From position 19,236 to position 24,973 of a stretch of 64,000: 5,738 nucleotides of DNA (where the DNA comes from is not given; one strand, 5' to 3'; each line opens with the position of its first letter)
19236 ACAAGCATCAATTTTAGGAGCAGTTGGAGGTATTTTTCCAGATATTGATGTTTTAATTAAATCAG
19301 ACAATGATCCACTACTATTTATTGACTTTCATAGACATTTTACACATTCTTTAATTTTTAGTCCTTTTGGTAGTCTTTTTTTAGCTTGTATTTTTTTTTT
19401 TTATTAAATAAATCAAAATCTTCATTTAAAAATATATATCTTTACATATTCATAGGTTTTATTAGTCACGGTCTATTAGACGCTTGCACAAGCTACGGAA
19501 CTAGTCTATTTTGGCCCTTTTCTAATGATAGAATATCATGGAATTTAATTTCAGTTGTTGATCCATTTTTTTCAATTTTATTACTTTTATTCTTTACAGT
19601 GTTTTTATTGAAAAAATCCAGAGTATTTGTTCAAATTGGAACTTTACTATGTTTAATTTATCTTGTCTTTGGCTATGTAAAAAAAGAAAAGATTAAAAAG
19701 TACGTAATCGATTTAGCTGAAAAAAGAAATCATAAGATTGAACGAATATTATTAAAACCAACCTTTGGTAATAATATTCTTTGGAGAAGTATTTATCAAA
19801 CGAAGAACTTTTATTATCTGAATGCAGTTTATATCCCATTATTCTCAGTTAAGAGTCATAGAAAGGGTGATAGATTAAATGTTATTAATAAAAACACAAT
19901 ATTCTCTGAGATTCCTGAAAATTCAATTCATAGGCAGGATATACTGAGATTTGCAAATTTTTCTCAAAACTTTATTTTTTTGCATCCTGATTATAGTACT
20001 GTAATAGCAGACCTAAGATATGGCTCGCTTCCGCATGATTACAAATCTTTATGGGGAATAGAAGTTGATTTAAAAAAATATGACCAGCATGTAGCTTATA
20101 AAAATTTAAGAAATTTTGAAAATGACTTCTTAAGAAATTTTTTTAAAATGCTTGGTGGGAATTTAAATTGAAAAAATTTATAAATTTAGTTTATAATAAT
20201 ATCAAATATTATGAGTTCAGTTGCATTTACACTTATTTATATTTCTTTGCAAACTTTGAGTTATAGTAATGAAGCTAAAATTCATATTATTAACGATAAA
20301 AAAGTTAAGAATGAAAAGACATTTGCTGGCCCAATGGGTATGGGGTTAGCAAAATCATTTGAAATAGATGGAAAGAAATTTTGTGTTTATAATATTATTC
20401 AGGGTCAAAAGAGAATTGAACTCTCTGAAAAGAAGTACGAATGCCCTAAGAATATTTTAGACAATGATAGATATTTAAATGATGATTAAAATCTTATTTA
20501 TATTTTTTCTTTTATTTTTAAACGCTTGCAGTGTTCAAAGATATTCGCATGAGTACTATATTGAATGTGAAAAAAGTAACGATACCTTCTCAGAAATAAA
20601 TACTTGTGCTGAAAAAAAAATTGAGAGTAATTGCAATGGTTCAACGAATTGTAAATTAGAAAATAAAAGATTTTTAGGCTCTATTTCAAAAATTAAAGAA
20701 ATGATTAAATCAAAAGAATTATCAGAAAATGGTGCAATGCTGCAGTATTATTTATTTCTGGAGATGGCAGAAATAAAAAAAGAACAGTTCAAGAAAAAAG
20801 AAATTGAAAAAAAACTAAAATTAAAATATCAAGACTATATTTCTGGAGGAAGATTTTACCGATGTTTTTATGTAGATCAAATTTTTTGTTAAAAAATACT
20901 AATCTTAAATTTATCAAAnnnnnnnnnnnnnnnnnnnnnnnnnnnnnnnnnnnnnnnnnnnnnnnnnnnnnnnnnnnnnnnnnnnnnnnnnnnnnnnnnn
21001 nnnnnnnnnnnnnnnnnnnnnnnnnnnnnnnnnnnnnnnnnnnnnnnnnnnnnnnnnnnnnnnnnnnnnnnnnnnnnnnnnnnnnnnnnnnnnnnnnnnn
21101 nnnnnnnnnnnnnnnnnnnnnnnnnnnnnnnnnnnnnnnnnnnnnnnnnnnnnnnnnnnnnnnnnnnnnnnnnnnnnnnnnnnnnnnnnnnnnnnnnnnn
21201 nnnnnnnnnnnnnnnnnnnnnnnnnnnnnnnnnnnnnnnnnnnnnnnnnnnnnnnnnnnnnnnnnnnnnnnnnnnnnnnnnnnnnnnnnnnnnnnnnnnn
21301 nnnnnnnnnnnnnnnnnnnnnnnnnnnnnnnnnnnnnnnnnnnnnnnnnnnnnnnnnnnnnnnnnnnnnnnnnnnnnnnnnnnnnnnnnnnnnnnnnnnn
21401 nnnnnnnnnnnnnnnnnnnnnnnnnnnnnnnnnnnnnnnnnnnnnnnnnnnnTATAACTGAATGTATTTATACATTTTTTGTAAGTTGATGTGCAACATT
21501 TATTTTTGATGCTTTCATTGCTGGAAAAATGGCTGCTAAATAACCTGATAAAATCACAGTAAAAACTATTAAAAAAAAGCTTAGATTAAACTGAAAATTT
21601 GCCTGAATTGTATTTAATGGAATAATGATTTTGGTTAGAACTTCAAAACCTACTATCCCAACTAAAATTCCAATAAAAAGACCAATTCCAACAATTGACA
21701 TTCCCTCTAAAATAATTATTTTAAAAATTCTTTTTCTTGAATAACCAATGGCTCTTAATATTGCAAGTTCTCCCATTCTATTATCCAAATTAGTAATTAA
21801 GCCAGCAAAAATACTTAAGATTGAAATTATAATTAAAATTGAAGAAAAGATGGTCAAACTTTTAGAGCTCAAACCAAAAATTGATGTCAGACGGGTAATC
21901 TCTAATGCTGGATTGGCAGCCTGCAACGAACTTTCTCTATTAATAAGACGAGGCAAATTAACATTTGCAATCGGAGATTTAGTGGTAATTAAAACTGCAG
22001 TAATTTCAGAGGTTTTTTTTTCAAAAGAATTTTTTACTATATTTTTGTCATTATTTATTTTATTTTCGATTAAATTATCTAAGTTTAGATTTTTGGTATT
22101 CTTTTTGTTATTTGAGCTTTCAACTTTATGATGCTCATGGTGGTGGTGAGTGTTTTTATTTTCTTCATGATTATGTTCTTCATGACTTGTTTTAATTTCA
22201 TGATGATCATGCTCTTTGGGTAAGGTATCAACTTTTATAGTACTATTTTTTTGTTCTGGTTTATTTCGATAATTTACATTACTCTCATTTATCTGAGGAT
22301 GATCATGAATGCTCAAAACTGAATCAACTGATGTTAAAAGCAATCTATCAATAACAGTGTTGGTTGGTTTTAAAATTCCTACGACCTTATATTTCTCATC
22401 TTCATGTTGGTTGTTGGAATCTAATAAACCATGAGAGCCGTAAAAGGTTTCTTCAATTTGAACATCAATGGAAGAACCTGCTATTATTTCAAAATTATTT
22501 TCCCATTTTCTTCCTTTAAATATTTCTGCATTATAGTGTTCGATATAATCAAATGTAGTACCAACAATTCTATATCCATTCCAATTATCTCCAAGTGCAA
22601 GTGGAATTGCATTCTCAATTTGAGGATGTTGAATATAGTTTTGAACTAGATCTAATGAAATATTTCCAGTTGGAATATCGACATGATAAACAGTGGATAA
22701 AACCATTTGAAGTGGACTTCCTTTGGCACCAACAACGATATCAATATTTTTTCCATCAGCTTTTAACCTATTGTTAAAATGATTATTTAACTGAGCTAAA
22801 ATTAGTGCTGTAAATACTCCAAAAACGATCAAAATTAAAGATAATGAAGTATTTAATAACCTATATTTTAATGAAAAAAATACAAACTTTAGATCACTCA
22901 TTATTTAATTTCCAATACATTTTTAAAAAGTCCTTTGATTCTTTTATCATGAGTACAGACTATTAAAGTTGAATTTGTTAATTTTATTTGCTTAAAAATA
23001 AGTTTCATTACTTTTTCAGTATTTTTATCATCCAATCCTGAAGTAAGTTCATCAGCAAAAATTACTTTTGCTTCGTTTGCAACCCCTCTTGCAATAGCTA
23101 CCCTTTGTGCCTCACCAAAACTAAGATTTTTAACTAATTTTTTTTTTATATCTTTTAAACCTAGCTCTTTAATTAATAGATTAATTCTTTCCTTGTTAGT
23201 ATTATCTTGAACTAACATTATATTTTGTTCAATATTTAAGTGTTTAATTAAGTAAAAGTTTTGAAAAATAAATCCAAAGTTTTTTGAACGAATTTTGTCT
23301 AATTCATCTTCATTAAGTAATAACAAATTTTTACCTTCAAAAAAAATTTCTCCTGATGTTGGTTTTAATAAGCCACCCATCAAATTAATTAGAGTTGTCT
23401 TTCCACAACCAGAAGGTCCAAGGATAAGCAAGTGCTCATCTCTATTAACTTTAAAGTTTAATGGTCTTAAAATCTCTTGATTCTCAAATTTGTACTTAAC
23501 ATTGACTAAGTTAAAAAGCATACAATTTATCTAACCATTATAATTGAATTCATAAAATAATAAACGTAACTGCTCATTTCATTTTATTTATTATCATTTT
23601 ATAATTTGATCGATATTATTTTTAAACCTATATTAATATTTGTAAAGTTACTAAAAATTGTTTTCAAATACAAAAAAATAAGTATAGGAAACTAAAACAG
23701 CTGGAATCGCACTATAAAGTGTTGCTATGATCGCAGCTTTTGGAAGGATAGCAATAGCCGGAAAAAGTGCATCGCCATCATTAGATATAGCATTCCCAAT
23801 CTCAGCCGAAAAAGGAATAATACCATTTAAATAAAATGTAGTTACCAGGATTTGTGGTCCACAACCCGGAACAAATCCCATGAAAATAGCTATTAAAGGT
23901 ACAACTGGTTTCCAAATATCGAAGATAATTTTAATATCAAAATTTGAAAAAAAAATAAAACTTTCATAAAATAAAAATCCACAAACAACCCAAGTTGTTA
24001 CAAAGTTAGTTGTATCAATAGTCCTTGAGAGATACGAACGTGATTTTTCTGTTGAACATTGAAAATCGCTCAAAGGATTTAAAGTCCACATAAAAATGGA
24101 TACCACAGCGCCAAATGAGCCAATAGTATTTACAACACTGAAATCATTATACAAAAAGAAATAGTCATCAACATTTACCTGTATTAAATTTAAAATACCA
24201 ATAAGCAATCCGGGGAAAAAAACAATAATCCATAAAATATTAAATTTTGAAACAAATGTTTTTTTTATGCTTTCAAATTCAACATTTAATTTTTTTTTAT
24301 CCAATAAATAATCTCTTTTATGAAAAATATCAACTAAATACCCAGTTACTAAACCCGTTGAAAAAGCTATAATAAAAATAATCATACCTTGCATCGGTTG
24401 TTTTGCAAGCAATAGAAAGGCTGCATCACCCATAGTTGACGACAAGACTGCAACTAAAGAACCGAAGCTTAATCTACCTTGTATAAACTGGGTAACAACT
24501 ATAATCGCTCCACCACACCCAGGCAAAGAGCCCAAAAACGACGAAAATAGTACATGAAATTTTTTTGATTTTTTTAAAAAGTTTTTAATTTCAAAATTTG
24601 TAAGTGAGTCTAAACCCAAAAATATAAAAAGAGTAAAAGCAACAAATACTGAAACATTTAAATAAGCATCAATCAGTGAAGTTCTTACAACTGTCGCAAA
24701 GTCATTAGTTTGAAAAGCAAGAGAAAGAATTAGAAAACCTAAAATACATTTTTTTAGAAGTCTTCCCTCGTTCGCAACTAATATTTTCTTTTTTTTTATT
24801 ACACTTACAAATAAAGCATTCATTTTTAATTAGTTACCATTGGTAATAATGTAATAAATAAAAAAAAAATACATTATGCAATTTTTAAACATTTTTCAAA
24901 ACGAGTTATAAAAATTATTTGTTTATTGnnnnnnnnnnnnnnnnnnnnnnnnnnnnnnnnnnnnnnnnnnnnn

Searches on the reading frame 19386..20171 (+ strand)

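Call 55: search_protein_families(library=pfam, proteins=[window:19386-20171:+], max_evalue=0.001)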
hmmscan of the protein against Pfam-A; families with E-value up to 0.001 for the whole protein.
window:19386-20171:+ (261 aa): 1 family
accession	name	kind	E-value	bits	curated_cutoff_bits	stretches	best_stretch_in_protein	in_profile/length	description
PF04307.19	YdjM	-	3.6e-16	59.6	29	1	13-102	88-175/176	YdjM inner membrane protein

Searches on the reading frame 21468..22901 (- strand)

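Call 55: search_protein_families(library=pfam, proteins=[window:21468-22901:-], max_evalue=0.001)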
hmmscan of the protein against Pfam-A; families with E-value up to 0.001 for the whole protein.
window:21468-22901:- (477 aa): 1 family
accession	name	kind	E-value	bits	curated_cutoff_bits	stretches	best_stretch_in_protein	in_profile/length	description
PF02687.27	FtsX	-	1.8e-14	54.3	25.5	1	351-469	2-120/120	FtsX-like permease C-terminal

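Call 109: search_protein_families(library=ncbifam, proteins=[window:21468-22901:-], max_evalue=0.001)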
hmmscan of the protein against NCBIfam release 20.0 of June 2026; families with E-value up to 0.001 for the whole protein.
window:21468-22901:- (477 aa): 4 families
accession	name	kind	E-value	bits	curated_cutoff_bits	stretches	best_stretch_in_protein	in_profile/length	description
TIGR03434.1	ADOP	subfamily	5e-10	38.1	622.3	1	355-473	280-399/803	ADOP family duplicated permease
TIGR02212.1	lolCE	equivalog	4.9e-07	29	362.45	1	347-473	267-408/411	lipoprotein-releasing ABC transporter permease subunit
NF008357.0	PRK11146.1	exception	0.0001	21.2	439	0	355-473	271-411/414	lipoprotein-releasing ABC transporter permease subunit LolE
TIGR02213.1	lolE_release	exception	0.00031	19.7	540.35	0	355-472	275-407/411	lipoprotein-releasing ABC transporter permease subunit LolE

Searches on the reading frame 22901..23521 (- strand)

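Call 55: search_protein_families(library=pfam, proteins=[window:22901-23521:-], max_evalue=0.001)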
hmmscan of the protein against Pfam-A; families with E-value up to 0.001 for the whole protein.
window:22901-23521:- (206 aa): 5 families
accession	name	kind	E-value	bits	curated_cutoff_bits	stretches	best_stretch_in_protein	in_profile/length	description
PF00005.33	ABC_tran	-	9.4e-32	110.9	25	1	18-160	1-136/137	ABC transporter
PF03215.21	Rad17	-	0.00011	22.6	23.8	0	26-51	43-68/186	Rad17 P-loop domain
PF02463.25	SMC_N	-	0.0004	20.3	40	0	29-195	25-201/220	RecF/RecN/SMC N terminal domain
PF13555.12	AAA_29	-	0.00042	20.4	27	1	23-56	17-50/61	P-loop containing region of AAA domain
PF00503.26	G-alpha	-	0.00079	19.1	48.8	1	28-184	21-140/333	G-protein alpha subunit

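Call 109: search_protein_families(library=ncbifam, proteins=[window:22901-23521:-], max_evalue=0.001)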
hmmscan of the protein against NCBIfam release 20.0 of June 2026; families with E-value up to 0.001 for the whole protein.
window:22901-23521:- (206 aa): 188 families (the best 25 are shown)
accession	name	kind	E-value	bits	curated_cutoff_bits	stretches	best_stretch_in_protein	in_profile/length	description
TIGR03608.1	L_ocin_972_ABC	subfamily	1.7e-47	161.6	254.85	1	5-205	1-206/206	putative bacteriocin export ABC transporter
TIGR02211.1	LolD_lipo_ex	equivalog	8.3e-45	153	307.75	1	13-206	16-215/221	lipoprotein-releasing ABC transporter ATP-binding protein LolD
TIGR02673.1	FtsE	equivalog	2.7e-42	144.9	264.85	1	4-195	5-199/214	cell division ATP-binding protein FtsE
TIGR02982.1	heterocyst_DevA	subfamily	6.1e-42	143.7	295.8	1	14-204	17-213/220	ABC exporter ATP-binding subunit, DevA family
NF007826.0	PRK10535.1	equivalog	4.5e-40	137.6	966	1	13-206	19-217/648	macrolide ABC transporter ATP-binding protein/permease MacB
NF007879.0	PRK10584.1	equivalog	2.2e-36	125.7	336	1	16-197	24-211/228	putative ABC transporter ATP-binding protein YbbA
TIGR02315.1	ABC_phnC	equivalog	3.9e-36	124.7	266.1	1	5-192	4-205/243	phosphonate ABC transporter ATP-binding protein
NF043075.1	MMSYN1_0197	equivalog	1.1e-35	123.2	550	1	3-193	3-193/341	spermidine/putrescine ABC transporter ATP-binding protein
NF007601.2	PRK10247.1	equivalog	9.1e-35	120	292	1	3-195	2-194/204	iron efflux ABC transporter ATP-binding subunit FetA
NF008639.0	PRK11629.1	equivalog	1.6e-34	119.3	360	1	15-204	23-218/234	lipoprotein-releasing ABC transporter ATP-binding protein LolD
NF050039.1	sacti_exp_GggC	equivalog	1.3e-33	117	750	1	5-177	319-485/511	streptosactin export ABC transporter GggC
TIGR03265.1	PhnT2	equivalog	2.4e-33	115.8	457.7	1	5-193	7-195/353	putative 2-aminoethylphosphonate ABC transporter ATP-binding protein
NF038007.1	ABC_ATP_DarD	equivalog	7.5e-33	113.8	375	1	13-204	16-212/218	darobactin export ABC transporter ATP-binding protein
NF006987.0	PRK09452.1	equivalog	2.2e-32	112.2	482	1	2-193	17-208/378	spermidine/putrescine ABC transporter ATP-binding protein PotA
TIGR02857.1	CydD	equivalog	3.5e-32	112.1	435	1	5-203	324-527/529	thiol reductant ABC exporter subunit CydD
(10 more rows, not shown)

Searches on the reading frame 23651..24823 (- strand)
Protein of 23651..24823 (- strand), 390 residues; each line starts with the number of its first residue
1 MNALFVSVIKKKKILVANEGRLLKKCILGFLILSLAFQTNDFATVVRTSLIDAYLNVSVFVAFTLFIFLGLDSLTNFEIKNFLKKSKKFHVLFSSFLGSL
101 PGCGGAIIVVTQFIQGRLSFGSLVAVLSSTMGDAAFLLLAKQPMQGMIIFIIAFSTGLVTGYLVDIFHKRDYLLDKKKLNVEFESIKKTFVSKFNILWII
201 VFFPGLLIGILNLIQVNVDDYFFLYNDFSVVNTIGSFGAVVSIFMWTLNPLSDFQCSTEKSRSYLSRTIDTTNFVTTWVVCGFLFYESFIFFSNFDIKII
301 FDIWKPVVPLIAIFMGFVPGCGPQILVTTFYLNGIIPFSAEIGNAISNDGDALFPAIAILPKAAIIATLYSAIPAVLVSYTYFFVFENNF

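Call 55: search_protein_families(library=pfam, proteins=[window:23651-24823:-], max_evalue=0.001)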
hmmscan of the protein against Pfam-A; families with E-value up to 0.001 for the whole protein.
window:23651-24823:- (390 aa): 1 family
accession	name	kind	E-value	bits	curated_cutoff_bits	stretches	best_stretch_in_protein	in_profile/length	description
PF11449.14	ArsP_2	-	4.1e-119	398.4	32.5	1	45-386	5-359/359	Putative, 10TM heavy-metal exporter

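Call 109: search_protein_families(library=ncbifam, proteins=[window:23651-24823:-], max_evalue=0.001)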
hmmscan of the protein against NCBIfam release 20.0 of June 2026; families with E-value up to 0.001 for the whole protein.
window:23651-24823:- (390 aa): 1 family
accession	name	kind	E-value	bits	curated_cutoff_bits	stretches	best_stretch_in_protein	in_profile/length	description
NF037962.1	arsenic_eff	subfamily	3.8e-66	223.4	100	1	52-378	1-286/287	arsenic efflux protein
